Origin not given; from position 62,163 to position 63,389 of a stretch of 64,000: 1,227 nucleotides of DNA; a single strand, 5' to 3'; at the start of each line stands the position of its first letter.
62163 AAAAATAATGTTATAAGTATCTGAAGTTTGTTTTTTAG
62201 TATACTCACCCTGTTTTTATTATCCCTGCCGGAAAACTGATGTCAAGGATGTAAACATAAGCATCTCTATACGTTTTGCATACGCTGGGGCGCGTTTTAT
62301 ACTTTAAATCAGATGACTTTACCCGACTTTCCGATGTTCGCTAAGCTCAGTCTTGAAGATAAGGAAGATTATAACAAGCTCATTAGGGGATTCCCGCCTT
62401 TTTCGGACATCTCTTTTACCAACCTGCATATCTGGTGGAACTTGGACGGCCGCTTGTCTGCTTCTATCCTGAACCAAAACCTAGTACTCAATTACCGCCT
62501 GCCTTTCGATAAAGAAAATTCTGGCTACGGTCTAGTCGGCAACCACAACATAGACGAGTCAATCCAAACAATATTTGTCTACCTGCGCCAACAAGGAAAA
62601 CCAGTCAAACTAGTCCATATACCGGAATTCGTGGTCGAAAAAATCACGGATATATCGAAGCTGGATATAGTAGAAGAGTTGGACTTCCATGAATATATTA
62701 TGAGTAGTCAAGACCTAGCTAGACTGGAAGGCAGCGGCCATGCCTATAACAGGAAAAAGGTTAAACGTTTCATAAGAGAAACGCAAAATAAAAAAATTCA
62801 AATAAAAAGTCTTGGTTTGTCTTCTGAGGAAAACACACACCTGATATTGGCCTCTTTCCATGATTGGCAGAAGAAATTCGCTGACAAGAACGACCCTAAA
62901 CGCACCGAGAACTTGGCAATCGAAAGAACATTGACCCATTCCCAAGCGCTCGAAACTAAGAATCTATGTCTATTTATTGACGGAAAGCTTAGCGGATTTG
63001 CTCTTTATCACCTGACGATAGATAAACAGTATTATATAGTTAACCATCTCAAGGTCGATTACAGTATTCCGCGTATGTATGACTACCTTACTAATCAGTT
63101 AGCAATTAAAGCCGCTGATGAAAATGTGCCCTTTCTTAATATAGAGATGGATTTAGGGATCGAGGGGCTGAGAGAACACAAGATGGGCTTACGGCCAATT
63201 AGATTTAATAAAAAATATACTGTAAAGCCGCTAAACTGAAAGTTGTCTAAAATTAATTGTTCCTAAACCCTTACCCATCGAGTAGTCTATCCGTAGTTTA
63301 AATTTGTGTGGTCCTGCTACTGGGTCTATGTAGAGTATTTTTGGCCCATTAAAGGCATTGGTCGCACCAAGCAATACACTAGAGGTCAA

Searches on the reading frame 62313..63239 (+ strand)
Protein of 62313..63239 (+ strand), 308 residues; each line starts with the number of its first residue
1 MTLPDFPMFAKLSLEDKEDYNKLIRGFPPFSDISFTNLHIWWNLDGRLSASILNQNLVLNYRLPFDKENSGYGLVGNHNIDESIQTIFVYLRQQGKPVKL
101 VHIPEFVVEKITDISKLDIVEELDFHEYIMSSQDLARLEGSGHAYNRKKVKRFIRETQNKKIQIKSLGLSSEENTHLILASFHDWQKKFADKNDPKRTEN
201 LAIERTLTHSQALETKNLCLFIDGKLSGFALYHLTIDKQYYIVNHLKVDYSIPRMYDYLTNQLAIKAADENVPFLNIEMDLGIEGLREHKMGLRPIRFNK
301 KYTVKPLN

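Call 9: search_protein_families(library=pfam, proteins=[window:62313-63239:+], max_evalue=0.01)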
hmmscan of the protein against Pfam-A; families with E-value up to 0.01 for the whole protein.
window:62313-63239:+ (308 aa): 1 family
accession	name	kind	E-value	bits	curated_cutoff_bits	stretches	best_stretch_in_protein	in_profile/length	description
PF09924.15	LPG_synthase_C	-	1.5e-14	54.3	27.5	1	54-304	30-297/298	Phosphatidylglycerol lysyltransferase, C-terminal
